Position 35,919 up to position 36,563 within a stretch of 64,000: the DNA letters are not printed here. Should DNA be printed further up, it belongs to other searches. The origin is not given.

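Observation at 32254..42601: Putative periplasmic metal (copper-like) handling/uptake cluster built from poorly characterised parts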

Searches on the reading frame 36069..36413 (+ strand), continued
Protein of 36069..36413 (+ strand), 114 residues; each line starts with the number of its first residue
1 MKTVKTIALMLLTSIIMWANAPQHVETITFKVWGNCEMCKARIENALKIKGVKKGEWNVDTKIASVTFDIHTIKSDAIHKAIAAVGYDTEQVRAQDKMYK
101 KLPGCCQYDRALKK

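Call 25: find_related_loci(query=A1, collection=genome_contigs, flank=10000)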
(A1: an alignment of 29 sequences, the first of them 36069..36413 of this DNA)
Query A1 (114 aa) in genome_contigs; peptide patterns used: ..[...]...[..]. (x = any residue, [..] = any of these).
600 stretches matched a pattern (row limit reached: there are more); 590 encode a relative of the query (tblastn E <= 1e-3); the best 80 are kept; 80 distinct loci.
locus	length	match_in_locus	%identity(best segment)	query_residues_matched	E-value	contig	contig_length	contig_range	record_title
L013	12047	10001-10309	56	7-110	2e-36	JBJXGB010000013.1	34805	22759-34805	MAG: Cytophagales bacterium isolate F1F2.bin.38 k127_6137390, whole genome shotgun sequence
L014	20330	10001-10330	51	1-110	7e-35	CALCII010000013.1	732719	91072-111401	MAG TPA_asm: uncultured Chitinophagaceae bacterium isolate SRR5576004_bin.106_CONCOCT_v1.1_MAG genome assembly, contig:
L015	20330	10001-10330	51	1-110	6e-35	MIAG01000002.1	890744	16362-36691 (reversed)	MAG: Sphingobacteriia bacterium RIFOXYC2_FULL_35_18 rifoxyc2_full_scaffold_1, whole genome shotgun sequence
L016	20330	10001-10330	51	1-110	5e-35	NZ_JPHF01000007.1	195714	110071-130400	Flavihumibacter sp. ZG627 contig7, whole genome shotgun sequence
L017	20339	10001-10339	50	1-113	3e-34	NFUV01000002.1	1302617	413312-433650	Chitinophagaceae bacterium IBVUCB2 contig000002, whole genome shotgun sequence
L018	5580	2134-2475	53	1-110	2e-34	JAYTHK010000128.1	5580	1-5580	MAG: Cytophagales bacterium isolate GFS_2515 GFS_2515_127, whole genome shotgun sequence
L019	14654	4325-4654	53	1-110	3e-34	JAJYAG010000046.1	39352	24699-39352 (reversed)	MAG: Bacteroidetes bacterium isolate BP8.bin14 NODE_1201_length_39352_cov_1.666335, whole genome shotgun sequence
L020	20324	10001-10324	53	1-110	1e-33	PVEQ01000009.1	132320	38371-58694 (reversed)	Sediminibacterium magnilacihabitans strain DSM 22423 Ga0180999_109, whole genome shotgun sequence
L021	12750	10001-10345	52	4-110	3e-33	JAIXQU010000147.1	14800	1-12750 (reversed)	MAG: Cytophagaceae bacterium isolate C4_MAG_00041 pond_C4_MAG_00041_000000000007, whole genome shotgun sequence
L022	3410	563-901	48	1-113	2e-33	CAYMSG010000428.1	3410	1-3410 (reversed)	MAG TPA_asm: uncultured Chitinophagaceae bacterium isolate SRP323723_co1_41 genome assembly, contig: NODE_25054_length_3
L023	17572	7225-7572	50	1-110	4e-33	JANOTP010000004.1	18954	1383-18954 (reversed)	MAG: Cytophagales bacterium isolate VAR_39_metabat_27 VAR_39_k141_2021183, whole genome shotgun sequence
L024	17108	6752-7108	50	1-111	6e-33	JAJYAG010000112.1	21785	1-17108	MAG: Bacteroidetes bacterium isolate BP8.bin14 NODE_3177_length_21785_cov_1.604349, whole genome shotgun sequence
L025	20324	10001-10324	49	1-110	8e-33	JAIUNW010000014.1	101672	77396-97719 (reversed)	MAG: Bacteroidetes bacterium isolate CHIT2 spades-bin.14~NODE_681_length_101672_cov_3.06718, whole genome shotgun sequen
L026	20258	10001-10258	58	25-110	5e-33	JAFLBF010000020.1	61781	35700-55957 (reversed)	MAG: Bacteroidetes bacterium isolate UWPOB_BACT3 gnl_X_OJEEJDBO_20, whole genome shotgun sequence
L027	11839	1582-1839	58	25-110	5e-33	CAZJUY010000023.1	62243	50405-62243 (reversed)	MAG TPA_asm: uncultured Chitinophaga sp. isolate SRP287453_co1_11 genome assembly, contig: NODE_688_length_62243_cov_7.3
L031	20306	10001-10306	51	9-110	4e-32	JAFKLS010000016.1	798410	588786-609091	MAG: Sphingobacteriia bacterium isolate SCN18_14_9_16_R3_B_37_82 SCN18_14_9_16_R3_B_scaffold_3, whole genome shotgun seq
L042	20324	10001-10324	46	4-110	6e-31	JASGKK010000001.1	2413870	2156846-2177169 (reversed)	MAG: Chitinophagaceae bacterium isolate 5N583 JMF-2111-06-0005.ont.bin.583_0, whole genome shotgun sequence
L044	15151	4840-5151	52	9-110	1e-30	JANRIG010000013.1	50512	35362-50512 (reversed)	MAG: Cytophagales bacterium isolate bins.1 k141_1567734, whole genome shotgun sequence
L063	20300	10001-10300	48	7-110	2e-29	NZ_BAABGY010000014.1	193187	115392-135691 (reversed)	Flaviaesturariibacter amylovorans strain JCM 17919 sequence14, whole genome shotgun sequence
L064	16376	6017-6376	45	1-110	2e-29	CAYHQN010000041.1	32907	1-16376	MAG TPA_asm: uncultured Tangfeifania sp. isolate ERP119705_co15_184 genome assembly, contig: NODE_1046_length_32907_cov_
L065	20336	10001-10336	50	5-114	2e-29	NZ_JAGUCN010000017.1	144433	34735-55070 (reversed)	Carboxylicivirga mesophila strain JCM 18290 scaffold_17_length=144434, whole genome shotgun sequence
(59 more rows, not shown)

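Call 44: search_protein_families(library=pfam, proteins=[L063:14877-16229:+, L064:12615-14108:+, L023:11213-12514:+, L042:18727-19332:+, L044:229-2427:+, L017:10330-10809:+, L065:15336-19517:+, L031:15791-16357:+, L063:3374-3886:+, L015:16802-17785:+], max_evalue=0.001)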
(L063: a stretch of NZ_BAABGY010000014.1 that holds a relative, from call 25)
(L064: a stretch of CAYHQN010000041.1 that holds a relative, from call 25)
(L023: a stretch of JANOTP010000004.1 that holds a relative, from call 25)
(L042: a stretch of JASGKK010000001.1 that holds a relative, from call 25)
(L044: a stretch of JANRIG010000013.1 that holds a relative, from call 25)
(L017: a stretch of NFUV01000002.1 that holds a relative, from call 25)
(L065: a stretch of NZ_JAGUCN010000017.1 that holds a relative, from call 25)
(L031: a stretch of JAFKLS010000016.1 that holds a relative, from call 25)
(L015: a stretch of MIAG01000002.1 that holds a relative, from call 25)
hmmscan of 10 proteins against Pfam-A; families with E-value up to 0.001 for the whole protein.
L063:14877-16229:+ (451 aa): 5 families
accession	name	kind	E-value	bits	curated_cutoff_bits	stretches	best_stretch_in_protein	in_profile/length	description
PF16576.10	HlyD_D23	-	3e-35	121.9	30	2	110-223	6-122/214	Barrel-sandwich domain of CusB or HlyD membrane-fusion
PF19335.5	HMBD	-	3e-14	53.1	23.6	1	42-68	2-28/28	Heavy metal binding domain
PF16572.11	HlyD_D4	-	3.3e-10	40.1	26.4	1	152-205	1-54/55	Long alpha hairpin domain of cation efflux system protein, CusB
PF13437.12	HlyD_3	-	4.8e-10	40.5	22.2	1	268-346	8-87/106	HlyD family secretion protein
PF13533.13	Biotin_lipoyl_2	-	3.4e-06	27.2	29.8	0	124-155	1-31/32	Biotin-lipoyl like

L064:12615-14108:+ (498 aa): 1 family
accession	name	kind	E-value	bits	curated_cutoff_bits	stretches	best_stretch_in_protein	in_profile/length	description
PF02321.23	OEP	-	3.5e-32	112.2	22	2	313-492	7-186/187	Outer membrane efflux protein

L023:11213-12514:+ (434 aa): 1 family
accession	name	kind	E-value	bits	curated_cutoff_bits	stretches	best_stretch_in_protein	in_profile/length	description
PF02321.23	OEP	-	5.2e-16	59.4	22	2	40-229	6-187/187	Outer membrane efflux protein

L042:18727-19332:+ (202 aa): 1 family
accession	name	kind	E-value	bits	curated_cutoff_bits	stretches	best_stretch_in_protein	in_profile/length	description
PF11138.13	DUF2911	-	5e-47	159.8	27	1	62-198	8-145/145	Protein of unknown function (DUF2911)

L044:229-2427:+ (733 aa): 3 families
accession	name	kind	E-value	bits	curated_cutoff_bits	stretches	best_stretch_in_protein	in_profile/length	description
PF18962.6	Por_Secre_tail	-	2e-10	41.3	27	1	657-732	1-75/75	Secretion system C-terminal sorting domain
PF02368.24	Big_2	-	2e-08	34.5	22.8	1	340-394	16-68/79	Bacterial Ig-like domain (group 2)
PF06452.16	CBM9_1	-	9.9e-08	32.5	23.4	1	120-316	27-182/185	Carbohydrate family 9 binding domain-like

L017:10330-10809:+ (160 aa): 0 families

L065:15336-19517:+ (1394 aa): 9 families
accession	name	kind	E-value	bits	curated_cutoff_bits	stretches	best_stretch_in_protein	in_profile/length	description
PF07494.17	Reg_prop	-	4.8e-38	124.7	20.4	2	438-454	8-24/24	Two component regulator propeller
PF02518.31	HATPase_c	-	1.4e-26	93.5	26.4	1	981-1091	2-110/111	Histidine kinase-, DNA gyrase B-, and HSP90-like ATPase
PF00072.30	Response_reg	-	2.3e-24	86.1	30.2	1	1141-1251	1-110/111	Response regulator receiver domain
PF12833.13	HTH_18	-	9.7e-19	67.9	33.6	1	1309-1385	1-77/80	Helix-turn-helix domain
PF07495.19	Y_Y_Y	-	6.3e-13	48.9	26.6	1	762-823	5-65/65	Y_Y_Y domain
PF00512.31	HisKA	-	6.3e-11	42.6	26.9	1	867-933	2-65/66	His Kinase A (phospho-acceptor) domain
PF00165.29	HTH_AraC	-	3.1e-10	40.4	26.6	1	1354-1385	10-40/42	Bacterial regulatory helix-turn-helix proteins, AraC family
PF08450.18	SGL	-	4.7e-07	30.1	26.3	0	335-502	42-205/246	SMP-30/Gluconolactonase/LRE-like region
PF23409.1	Beta-prop_EML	-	2.3e-06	27.8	88.2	1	198-304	162-265/267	Echinoderm microtubule-associated protein first beta-propeller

L031:15791-16357:+ (189 aa): 2 families
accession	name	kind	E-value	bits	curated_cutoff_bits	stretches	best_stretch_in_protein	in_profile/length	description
PF13474.12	SnoaL_3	-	7.4e-09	36.4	22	1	71-186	3-117/121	SnoaL-like domain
PF14534.12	DUF4440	-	4.6e-07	30.7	25.2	1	71-180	3-107/107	Domain of unknown function (DUF4440)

L063:3374-3886:+ (171 aa): 1 family
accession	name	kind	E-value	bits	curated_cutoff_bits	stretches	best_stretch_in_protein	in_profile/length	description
PF03860.21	DUF326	-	8.7e-14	51.3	20.4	1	150-169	2-21/21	Domain of Unknown Function (DUF326)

L015:16802-17785:+ (328 aa): 1 family
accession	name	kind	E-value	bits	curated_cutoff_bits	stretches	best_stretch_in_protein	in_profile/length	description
PF09990.14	DUF2231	-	8.3e-07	29.6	26.4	1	26-160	4-136/139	Predicted membrane protein (DUF2231)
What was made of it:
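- Other recurrent neighbours are CusB with HMBD, OEP and DUF326 (call 44).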

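Call 45: predict_structure(alignment_id=A1)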
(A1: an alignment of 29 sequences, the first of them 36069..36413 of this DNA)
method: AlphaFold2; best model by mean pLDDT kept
length: 114 residues; sequences in the alignment: 29
mean_pLDDT: 86.7   pTM: 0.72
mean pLDDT of the five models: 86.7, 86.7, 85.6, 84.2, 83.4
residues with pLDDT >= 90: 84; 70-90: 5; 50-70: 24; < 50: 1
segments of 3 or more residues with pLDDT < 50: none
pLDDT, mean of each block of 10 residues (from residue 1): 55 58 85 95 96 96 96 96 97 95 92 70
secondary structure, 60 per line:
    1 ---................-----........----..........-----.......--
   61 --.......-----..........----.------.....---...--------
elements in order: H4-19 E25-32 H37-46 E52-58 E63-69 H75-84 H96-100
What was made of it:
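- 36069..36413 (+): HMA_GCC paralogue F. A secreted 114-aa HMA-domain protein with CxxC at 36174-36185 and CC at 36381-36386. The AF2 model has pLDDT 86.7, a beta-alpha-beta-beta-alpha-beta fold and a well-ordered C-terminal extension (call 45).
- On HMA domain (PF00403): The AF2 model of F has pLDDT 86.7, with strands 25-32, 52-58 and 63-69 and helices 37-46 and 75-84 (call 45).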

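Call 53: fold_search(model_id=the predicted structure, library=pdb)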
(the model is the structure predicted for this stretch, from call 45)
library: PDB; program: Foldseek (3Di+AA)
matches with E <= 10: 658; with E <= 0.001: 24
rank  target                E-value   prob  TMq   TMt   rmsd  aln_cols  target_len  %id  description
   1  1osd_A                2.4e-05  1.00  0.56  0.86   1.0        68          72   32  crystal structure of Oxidized MerP from Ralstonia metallidurans CH34 (released 2004-05-18)
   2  6ff2_A                4.5e-05  1.00  0.54  0.90   1.0        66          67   30  CopZ metallochaperone (released 2019-01-30)
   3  2l3m_MODEL_1_A        7.0e-05  1.00  0.56  0.87   1.0        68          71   28  Solution structure of the putative copper-ion-binding protein from Bacillus anthracis str. Ames (released 2011-01-12)
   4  4a48_A                1.2e-04  1.00  0.51  0.86   1.3        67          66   25  Crosstalk between Cu(I) and Zn(II) homeostasis (released 2012-12-12)
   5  2qif_A                1.3e-04  1.00  0.54  0.87   1.0        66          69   29  Crystal structure of a metallochaperone with a tetranuclear Cu(I) cluster (released 2008-07-08)
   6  3dxs                  2.5e-04  1.00  0.55  0.83   0.9        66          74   30  Crystal structure of a copper binding domain from HMA7, a P-type ATPase (released 2009-08-11)
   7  8r7a_A                2.6e-04  1.00  0.52  0.76   1.4        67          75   24  Complex of rice blast (Magnaporthe oryzae) effector protein PWL2 with the HMA domain of OsHIPP43 from rice (Oryza sati (released 2024-01-31)
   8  6a71_A                2.8e-04  1.00  0.55  0.85   1.2        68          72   20  Crystal Structure of Human ATP7B and TM Complex (released 2019-04-03)
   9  1qup_A                3.0e-04  1.00  0.51  0.27   1.4        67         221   19  CRYSTAL STRUCTURE OF THE COPPER CHAPERONE FOR SUPEROXIDE DISMUTASE (released 1999-12-10)
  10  1kqk_MODEL_1_A        3.4e-04  1.00  0.55  0.77   6.0        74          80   27  Solution Structure of the N-terminal Domain of a Potential Copper-translocating P-type ATPase from Bacillus su (released 2002-04-17)
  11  2ofg_MODEL_1_X        3.4e-04  1.00  0.50  0.53  15.7        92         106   29  Solution structure of the n-terminal domain of the zinc(II) ATPase ziaa in its apo form (released 2007-12-18)
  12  1oq3_MODEL_1_A        3.6e-04  1.00  0.53  0.76   3.7        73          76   30  A core mutation affecting the folding properties of a soluble domain of the ATPase protein CopA from Bacillus  (released 2003-09-16)
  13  8r7d_A                3.9e-04  1.00  0.51  0.82   1.5        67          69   24  Complex of rice blast (Magnaporthe oryzae) mutant effector protein PWL2-SNDE with the HMA domain of OsHIPP43 from rice (released 2024-01-31)
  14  2ldi_MODEL_1_A        3.9e-04  1.00  0.51  0.77   1.8        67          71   34  NMR solution structure of ZiaAN sub mutant (released 2011-11-30)
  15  1qup_B                4.4e-04  1.00  0.50  0.27   1.6        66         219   20  CRYSTAL STRUCTURE OF THE COPPER CHAPERONE FOR SUPEROXIDE DISMUTASE (released 1999-12-10)
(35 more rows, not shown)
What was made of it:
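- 36069..36413 (+): Foldseek best matches are MerP 1osd and CopZ 6ff2 (call 53).
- On HMA domain (PF00403): Foldseek matches to MerP and CopZ have TM 0.86-0.90 and rmsd 1.0 Å (call 53).
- Closest known: CusCFBA copper/silver efflux system with the periplasmic chaperone CusF. Different: Here the chaperone is an HMA fold with CxxC plus a C-terminal Cys-Cys (calls 45, 53).
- Closest known: MerP-MerT mercury import relay. Same: A periplasmic HMA protein with CxxC is the best structural match (1osd, rmsd 1.0 Å, call 53).
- The best structural match of F is MerP (call 53).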

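Call 54: find_encoding_contigs(protein=P0001, flank=3000, max_places=2)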
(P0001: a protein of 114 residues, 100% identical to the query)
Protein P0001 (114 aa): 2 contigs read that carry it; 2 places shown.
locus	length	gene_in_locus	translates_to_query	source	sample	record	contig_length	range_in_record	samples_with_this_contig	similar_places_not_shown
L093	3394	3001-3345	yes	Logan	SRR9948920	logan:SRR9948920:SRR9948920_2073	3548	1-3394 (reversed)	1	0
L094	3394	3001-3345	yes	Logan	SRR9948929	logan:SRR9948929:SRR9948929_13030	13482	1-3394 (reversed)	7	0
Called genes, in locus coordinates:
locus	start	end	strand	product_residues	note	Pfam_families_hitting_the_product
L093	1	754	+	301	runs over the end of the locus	?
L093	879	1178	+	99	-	PF13424:TPR_12 (faint)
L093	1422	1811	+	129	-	PF26622:DUF8199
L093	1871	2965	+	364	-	PF10282:Lactonase (faint), PF25174:Beta-prop_THOC3 (faint), PF02239:Cytochrom_D1 (faint), PF21783:YNCE (faint), PF22494:choice_anch_I (weak)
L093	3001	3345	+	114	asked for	PF00403:HMA (weak)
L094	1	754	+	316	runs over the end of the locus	PF07751:Abi_2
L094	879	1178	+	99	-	PF13424:TPR_12 (faint)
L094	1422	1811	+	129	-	PF26622:DUF8199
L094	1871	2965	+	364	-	PF10282:Lactonase (faint), PF25174:Beta-prop_THOC3 (faint), PF02239:Cytochrom_D1 (faint), PF21783:YNCE (faint), PF22494:choice_anch_I (weak)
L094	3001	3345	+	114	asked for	PF00403:HMA (weak)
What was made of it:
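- Tried and rejected: Contigs with the identical protein are unnamed read-archive assemblies (call 54).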
